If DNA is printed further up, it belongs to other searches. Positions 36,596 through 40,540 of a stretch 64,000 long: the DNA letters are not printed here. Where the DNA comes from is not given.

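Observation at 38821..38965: GC-rich multi-hairpin element inserted in frame in the inter-domain linker of icmF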

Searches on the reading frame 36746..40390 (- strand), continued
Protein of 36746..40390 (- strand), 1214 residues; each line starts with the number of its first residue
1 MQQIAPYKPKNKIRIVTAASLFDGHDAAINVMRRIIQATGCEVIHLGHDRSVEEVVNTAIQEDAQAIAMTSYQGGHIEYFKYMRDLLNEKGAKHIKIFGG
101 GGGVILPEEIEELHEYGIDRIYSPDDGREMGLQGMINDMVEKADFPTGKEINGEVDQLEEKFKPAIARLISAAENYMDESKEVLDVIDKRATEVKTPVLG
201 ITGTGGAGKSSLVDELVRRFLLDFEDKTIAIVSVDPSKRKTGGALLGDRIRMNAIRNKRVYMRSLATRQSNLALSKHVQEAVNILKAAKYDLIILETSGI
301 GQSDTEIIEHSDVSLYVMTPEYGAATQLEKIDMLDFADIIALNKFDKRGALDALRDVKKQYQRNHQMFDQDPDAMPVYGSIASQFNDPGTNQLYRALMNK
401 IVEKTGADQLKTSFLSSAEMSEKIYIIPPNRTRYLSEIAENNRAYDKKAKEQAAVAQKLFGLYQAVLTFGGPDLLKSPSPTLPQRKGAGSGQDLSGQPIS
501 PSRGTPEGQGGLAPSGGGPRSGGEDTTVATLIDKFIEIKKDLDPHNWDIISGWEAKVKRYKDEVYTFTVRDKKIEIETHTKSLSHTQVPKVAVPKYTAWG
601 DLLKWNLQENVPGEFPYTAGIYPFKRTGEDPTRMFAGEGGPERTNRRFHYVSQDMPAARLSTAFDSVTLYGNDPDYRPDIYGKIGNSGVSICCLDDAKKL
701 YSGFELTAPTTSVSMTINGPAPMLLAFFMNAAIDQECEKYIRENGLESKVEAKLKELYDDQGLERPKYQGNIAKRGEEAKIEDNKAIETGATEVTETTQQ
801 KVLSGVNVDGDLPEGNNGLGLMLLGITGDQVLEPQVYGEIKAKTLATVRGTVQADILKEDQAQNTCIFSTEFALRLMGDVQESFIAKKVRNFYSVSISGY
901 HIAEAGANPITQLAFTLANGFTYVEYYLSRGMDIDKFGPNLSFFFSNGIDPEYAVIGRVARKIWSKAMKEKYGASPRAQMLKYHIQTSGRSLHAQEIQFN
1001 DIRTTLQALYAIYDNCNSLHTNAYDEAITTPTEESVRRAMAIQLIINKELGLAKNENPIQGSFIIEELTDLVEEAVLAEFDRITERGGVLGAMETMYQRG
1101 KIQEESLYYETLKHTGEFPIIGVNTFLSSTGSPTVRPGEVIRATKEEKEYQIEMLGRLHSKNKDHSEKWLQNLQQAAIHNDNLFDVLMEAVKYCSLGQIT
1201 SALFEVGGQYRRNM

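Call 16: find_encoding_contigs(protein=P0069, flank=10000, max_places=2)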
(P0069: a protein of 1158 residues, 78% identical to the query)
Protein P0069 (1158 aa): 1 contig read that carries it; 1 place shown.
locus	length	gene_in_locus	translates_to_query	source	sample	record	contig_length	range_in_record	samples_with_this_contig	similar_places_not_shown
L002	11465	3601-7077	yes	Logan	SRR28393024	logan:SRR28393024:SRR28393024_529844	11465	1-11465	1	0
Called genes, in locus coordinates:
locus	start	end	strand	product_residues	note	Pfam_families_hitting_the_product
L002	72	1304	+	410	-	PF22020:RlmL_1st, PF02926:THUMP, PF01170:UPF0020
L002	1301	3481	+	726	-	PF01734:Patatin (weak)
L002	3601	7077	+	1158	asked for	PF02310:B12-binding, PF03308:MeaB, PF02492:cobW (weak), PF01642:MM_CoA_mutase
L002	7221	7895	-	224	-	PF12900:Pyridox_ox_2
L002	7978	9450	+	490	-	PF00392:GntR, PF00155:Aminotran_1_2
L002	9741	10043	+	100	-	PF03795:YCII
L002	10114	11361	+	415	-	PF04542:Sigma70_r2, PF08281:Sigma70_r4_2 (faint), PF20239:DUF6596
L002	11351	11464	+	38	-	?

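Call 17: find_encoding_contigs(protein=P0002, flank=10000, max_places=2)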
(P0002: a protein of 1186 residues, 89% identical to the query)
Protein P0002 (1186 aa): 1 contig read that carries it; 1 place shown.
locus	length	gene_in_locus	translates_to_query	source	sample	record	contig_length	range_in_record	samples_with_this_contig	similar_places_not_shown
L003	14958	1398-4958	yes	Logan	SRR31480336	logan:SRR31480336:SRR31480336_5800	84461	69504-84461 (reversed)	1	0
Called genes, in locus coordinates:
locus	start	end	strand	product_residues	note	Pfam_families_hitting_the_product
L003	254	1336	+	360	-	PF01590:GAF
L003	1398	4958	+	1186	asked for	PF02310:B12-binding, PF03308:MeaB, PF02492:cobW (weak), PF01642:MM_CoA_mutase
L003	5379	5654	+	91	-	PF03960:ArsC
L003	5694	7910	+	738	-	PF00657:Lipase_GDSL, PF13472:Lipase_GDSL_2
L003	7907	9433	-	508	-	PF13385:Laminin_G_3, PF02210:Laminin_G_2 (faint), PF22925:TS_C (faint), PF13385:Laminin_G_3, PF18962:Por_Secre_tail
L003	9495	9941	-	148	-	-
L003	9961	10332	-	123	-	-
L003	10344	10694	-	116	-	-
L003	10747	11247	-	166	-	PF12802:MarR_2 (weak), PF12840:HTH_20 (weak)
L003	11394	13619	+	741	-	PF02689:Herpes_Helicase (faint), PF05970:PIF1, PF13245:AAA_19, PF13401:AAA_22 (weak), PF13479:AAA_24 (faint), PF13604:AAA_30, PF14493:HTH_40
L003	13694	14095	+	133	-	-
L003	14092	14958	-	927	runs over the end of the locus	PF01839:FG-GAP (faint), PF13517:FG-GAP_3 (weak), PF18962:Por_Secre_tail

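Call 18: find_encoding_contigs(protein=P0003, flank=10000, max_places=2)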
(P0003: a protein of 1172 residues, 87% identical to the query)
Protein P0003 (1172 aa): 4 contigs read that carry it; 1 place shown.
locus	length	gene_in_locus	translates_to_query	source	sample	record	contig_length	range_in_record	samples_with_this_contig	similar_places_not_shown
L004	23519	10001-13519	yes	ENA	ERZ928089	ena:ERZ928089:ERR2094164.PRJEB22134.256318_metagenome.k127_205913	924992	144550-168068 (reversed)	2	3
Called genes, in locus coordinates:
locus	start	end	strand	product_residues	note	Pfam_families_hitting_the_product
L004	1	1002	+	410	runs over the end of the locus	PF12704:MacB_PCD, PF02687:FtsX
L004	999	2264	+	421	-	PF12704:MacB_PCD, PF02687:FtsX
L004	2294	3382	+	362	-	PF25973:BSH_CzcB (faint), PF25917:BSH_RND (weak), PF25885:HH_EMRA (weak), PF25881:HH_YBHG (weak), PF25893:HH_CzcB (weak), PF25975:CzcB_C (weak)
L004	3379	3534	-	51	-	-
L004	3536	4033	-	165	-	-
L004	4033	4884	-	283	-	PF01145:Band_7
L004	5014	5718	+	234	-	PF04264:YceI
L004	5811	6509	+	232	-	PF20582:UPF0758_N, PF04002:RadC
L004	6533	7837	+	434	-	PF23019:DUF7033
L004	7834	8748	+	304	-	-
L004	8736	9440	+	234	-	PF00702:Hydrolase, PF13419:HAD_2, PF13242:Hydrolase_like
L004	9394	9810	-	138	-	-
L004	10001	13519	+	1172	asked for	PF02310:B12-binding, PF03308:MeaB, PF02492:cobW (weak), PF01642:MM_CoA_mutase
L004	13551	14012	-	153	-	-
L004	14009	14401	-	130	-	-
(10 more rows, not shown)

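Call 19: find_encoding_contigs(protein=P0007, flank=10000, max_places=2)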
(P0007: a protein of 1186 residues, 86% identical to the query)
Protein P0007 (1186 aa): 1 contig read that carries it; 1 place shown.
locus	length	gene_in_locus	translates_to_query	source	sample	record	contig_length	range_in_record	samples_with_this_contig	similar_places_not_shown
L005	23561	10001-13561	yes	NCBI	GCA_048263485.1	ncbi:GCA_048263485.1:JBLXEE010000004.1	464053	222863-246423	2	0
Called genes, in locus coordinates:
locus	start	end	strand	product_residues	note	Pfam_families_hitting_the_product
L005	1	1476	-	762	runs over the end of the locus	PF17517:IgGFc_binding, PF00801:PKD (faint), PF18911:PKD_4 (faint), PF13585:CHU_C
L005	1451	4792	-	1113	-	PF13385:Laminin_G_3, PF18962:Por_Secre_tail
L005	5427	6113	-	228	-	PF04298:Zn_peptidase_2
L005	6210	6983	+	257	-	PF01975:SurE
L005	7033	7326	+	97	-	-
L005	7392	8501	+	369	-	PF02684:LpxB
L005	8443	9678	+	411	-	PF08486:SpoIID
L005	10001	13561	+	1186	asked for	PF02310:B12-binding, PF03308:MeaB, PF02492:cobW (weak), PF01642:MM_CoA_mutase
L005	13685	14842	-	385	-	PF13173:AAA_14, PF13635:DUF4143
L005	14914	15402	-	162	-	-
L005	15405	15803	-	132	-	-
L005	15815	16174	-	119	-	-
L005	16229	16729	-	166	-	PF12802:MarR_2 (weak), PF12840:HTH_20 (weak)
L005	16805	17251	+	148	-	PF03852:Vsr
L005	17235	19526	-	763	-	PF09823:DUF2357, PF04411:PDDEXK_7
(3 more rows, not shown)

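Call 20: find_encoding_contigs(protein=P0075, flank=10000, max_places=2)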
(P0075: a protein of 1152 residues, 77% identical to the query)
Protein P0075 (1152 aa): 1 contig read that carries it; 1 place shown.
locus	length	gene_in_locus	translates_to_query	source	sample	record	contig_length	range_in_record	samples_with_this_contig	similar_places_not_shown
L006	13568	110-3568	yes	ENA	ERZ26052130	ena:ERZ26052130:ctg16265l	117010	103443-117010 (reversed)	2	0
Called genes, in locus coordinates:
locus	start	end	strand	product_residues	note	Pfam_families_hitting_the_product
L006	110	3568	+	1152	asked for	PF02310:B12-binding, PF03308:MeaB, PF02492:cobW (weak), PF01642:MM_CoA_mutase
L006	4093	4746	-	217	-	PF12900:Pyridox_ox_2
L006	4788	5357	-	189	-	-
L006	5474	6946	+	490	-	PF00392:GntR, PF00155:Aminotran_1_2, PF12897:Asp_aminotransf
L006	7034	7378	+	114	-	PF03795:YCII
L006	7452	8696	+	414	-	PF04542:Sigma70_r2, PF08281:Sigma70_r4_2, PF20239:DUF6596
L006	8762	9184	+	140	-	PF00196:GerE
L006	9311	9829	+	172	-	PF13858:DUF4199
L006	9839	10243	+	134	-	-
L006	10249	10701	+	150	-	PF10604:Polyketide_cyc2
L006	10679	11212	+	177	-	-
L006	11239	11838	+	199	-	PF07920:DUF1684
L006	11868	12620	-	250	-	PF19458:DUF5995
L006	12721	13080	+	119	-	PF03965:Penicillinase_R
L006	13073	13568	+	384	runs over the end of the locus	PF05569:Peptidase_M56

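Call 21: find_encoding_contigs(protein=P0011, flank=10000, max_places=2)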
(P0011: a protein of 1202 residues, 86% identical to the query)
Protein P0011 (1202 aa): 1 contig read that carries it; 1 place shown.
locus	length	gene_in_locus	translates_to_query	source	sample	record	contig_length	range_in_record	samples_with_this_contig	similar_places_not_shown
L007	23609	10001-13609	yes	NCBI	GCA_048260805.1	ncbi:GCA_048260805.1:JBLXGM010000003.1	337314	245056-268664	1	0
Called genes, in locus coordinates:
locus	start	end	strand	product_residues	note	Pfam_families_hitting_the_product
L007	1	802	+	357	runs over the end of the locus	PF19300:BPD_transp_1_N, PF00528:BPD_transp_1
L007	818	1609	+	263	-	PF07661:MORN_2 (faint)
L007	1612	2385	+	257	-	PF00121:TIM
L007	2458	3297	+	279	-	PF06325:PrmA, PF13489:Methyltransf_23 (weak), PF05175:MTS, PF13847:Methyltransf_31, PF13649:Methyltransf_25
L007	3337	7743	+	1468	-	-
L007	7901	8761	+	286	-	PF13621:Cupin_8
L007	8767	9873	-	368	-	-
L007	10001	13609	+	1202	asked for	PF02310:B12-binding, PF03308:MeaB, PF02492:cobW (weak), PF01642:MM_CoA_mutase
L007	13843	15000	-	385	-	PF13173:AAA_14, PF13635:DUF4143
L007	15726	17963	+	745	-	PF00657:Lipase_GDSL (weak), PF13472:Lipase_GDSL_2, PF18962:Por_Secre_tail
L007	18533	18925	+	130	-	-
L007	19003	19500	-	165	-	PF03544:TonB_C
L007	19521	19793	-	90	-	PF03544:TonB_C (faint)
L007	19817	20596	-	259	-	PF00665:rve, PF13683:rve_3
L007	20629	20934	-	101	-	PF13551:HTH_29 (faint), PF01527:HTH_Tnp_1, PF13384:HTH_23 (weak)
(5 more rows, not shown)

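Call 22: find_encoding_contigs(protein=P0021, flank=10000, max_places=2)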
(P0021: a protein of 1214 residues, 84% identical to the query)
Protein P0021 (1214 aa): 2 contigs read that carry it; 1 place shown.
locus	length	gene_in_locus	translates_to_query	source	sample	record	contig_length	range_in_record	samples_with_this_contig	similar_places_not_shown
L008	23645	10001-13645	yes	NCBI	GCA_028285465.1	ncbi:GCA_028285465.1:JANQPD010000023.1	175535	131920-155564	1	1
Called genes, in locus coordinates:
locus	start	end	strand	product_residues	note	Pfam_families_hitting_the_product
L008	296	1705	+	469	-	-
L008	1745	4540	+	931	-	PF00932:LTD (weak), PF00801:PKD, PF18911:PKD_4, PF13585:CHU_C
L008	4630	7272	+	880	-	PF00932:LTD (weak), PF00801:PKD (weak), PF18911:PKD_4, PF13585:CHU_C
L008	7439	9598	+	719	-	PF00932:LTD (weak), PF18962:Por_Secre_tail (weak)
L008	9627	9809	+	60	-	-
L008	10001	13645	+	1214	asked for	PF02310:B12-binding, PF02492:cobW (weak), PF03308:MeaB, PF01642:MM_CoA_mutase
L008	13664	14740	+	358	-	-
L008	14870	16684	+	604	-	PF13424:TPR_12 (faint)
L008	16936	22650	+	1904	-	PF13385:Laminin_G_3, PF13205:Big_5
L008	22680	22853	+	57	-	-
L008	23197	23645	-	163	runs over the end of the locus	PF12850:Metallophos_2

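Call 23: find_encoding_contigs(protein=P0001, flank=10000, max_places=4)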
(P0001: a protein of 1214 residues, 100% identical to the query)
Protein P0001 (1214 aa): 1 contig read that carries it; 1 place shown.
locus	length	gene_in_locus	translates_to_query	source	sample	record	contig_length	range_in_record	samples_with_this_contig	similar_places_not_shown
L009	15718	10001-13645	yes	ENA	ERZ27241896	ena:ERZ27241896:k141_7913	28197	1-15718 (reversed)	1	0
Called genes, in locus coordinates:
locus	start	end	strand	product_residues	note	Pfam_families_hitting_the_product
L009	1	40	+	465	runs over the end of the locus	PF04932:Wzy_C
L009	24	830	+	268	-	-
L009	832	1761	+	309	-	PF00685:Sulfotransfer_1, PF13469:Sulfotransfer_3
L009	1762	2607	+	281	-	PF00535:Glycos_transf_2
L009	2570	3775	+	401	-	PF13439:Glyco_transf_4 (faint), PF13692:Glyco_trans_1_4 (weak), PF13524:Glyco_trans_1_2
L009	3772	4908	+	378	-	PF13439:Glyco_transf_4, PF20706:GT4-conflict, PF00534:Glycos_transf_1, PF13692:Glyco_trans_1_4, PF13524:Glyco_trans_1_2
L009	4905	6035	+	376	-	PF13477:Glyco_trans_4_2, PF13439:Glyco_transf_4 (weak), PF00534:Glycos_transf_1, PF13692:Glyco_trans_1_4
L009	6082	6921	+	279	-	PF01370:Epimerase, PF07993:NAD_binding_4, PF16363:GDP_Man_Dehyd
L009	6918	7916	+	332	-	PF00953:Glycos_transf_4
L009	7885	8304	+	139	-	PF05523:FdtA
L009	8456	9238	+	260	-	PF13578:Methyltransf_24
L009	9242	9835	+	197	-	PF13302:Acetyltransf_3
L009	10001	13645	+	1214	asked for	PF02310:B12-binding, PF03308:MeaB, PF02492:cobW (weak), PF01642:MM_CoA_mutase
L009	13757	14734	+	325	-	PF04577:Glyco_transf_61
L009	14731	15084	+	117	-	PF03960:ArsC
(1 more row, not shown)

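Call 59: find_encoding_contigs(protein=P0037, flank=10000, max_places=1)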
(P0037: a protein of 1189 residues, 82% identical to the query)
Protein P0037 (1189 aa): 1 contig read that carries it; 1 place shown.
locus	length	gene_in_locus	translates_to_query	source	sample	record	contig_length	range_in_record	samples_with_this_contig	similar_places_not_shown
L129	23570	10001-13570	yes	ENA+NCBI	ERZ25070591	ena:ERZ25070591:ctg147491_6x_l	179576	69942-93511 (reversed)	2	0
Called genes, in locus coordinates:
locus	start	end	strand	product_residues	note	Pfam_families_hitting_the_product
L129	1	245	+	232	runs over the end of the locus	-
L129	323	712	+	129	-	-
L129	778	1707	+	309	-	PF01370:Epimerase, PF04321:RmlD_sub_bind (weak), PF13460:NAD_binding_10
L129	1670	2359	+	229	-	-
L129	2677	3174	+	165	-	PF05974:DUF892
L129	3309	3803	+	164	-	PF05974:DUF892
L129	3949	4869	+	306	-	PF00056:Ldh_1_N, PF02866:Ldh_1_C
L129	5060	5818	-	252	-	PF13340:DUF4096, PF01609:DDE_Tnp_1, PF13586:DDE_Tnp_1_2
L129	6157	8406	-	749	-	PF13620:CarboxypepD_reg, PF13715:CarbopepD_reg_2, PF07715:Plug, PF00593:TonB_dep_Rec_b-barrel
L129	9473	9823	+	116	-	PF01381:HTH_3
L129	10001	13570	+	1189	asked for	PF02310:B12-binding, PF03308:MeaB, PF02492:cobW (weak), PF01642:MM_CoA_mutase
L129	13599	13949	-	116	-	PF14103:DUF4276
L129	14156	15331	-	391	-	PF02463:SMC_N, PF13175:AAA_15, PF13304:AAA_21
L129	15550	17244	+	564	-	PF21810:DUF6880 (faint)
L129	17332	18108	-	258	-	PF08843:AbiEii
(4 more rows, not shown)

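Call 60: find_encoding_contigs(protein=P0026, flank=10000, max_places=1)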
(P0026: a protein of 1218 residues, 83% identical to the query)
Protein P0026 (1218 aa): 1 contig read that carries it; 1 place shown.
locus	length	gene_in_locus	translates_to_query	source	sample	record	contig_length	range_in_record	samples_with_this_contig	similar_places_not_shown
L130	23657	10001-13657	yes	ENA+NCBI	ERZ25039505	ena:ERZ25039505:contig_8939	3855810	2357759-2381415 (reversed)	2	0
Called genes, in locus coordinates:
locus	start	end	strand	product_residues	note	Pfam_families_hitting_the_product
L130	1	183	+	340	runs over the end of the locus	-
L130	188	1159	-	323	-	PF07837:FTCD_N, PF02971:FTCD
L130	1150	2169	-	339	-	PF00491:Arginase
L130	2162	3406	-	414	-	PF01979:Amidohydro_1, PF07969:Amidohydro_3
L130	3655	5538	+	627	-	PF02518:HATPase_c, PF13589:HATPase_c_3, PF00183:HSP90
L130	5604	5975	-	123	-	-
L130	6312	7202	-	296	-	-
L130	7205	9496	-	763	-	PF13620:CarboxypepD_reg, PF13715:CarbopepD_reg_2, PF07715:Plug, PF00593:TonB_dep_Rec_b-barrel, PF25183:OMP_b-brl_4 (weak)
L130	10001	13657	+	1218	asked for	PF02310:B12-binding, PF03308:MeaB, PF02492:cobW (weak), PF01642:MM_CoA_mutase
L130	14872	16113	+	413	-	PF04055:Radical_SAM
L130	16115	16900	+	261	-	PF13566:DUF4130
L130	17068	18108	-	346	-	PF06283:ThuA, PF18962:Por_Secre_tail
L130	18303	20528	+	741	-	PF01443:Viral_helicase1 (faint), PF05970:PIF1, PF13191:AAA_16 (faint), PF13245:AAA_19, PF13401:AAA_22, PF13604:AAA_30, PF14493:HTH_40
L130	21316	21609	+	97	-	PF01541:GIY-YIG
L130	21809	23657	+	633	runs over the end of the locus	PF16177:ACAS_N, PF00501:AMP-binding, PF13193:AMP-binding_C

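Call 69: search_protein_representatives(protein=L001:11489-11848:+)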
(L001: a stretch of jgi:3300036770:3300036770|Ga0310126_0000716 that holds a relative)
Query: 120 residues. Proteins with E-value up to 0.001 (for the whole library): 23356; up to 1e-10: 10727; up to 1e-30: 61. The best 150 are listed.
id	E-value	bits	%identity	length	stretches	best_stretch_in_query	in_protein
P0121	5.0e-46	172.4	37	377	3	6-115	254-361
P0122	1.0e-45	171.4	66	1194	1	4-115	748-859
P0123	3.1e-41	157.0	44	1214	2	10-120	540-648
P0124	1.4e-39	151.6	63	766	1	5-116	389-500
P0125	4.4e-39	150.0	63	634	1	5-114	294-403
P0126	1.4e-37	145.2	62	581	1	5-114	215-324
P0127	1.5e-37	145.0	58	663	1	5-116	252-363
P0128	2.1e-37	144.6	60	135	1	7-114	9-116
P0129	2.2e-37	144.5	61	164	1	5-114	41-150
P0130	2.6e-37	144.3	60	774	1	5-113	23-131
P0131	2.8e-37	144.1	57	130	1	5-114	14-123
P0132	3.0e-37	144.1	59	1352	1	5-116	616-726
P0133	4.7e-37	143.4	58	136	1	4-118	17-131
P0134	5.9e-37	143.1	62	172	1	5-114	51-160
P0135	1.8e-36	141.6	57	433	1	4-114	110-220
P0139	1.1e-35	139.0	59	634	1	5-115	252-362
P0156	3.9e-33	130.8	59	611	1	5-114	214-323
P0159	6.7e-33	130.0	55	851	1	8-116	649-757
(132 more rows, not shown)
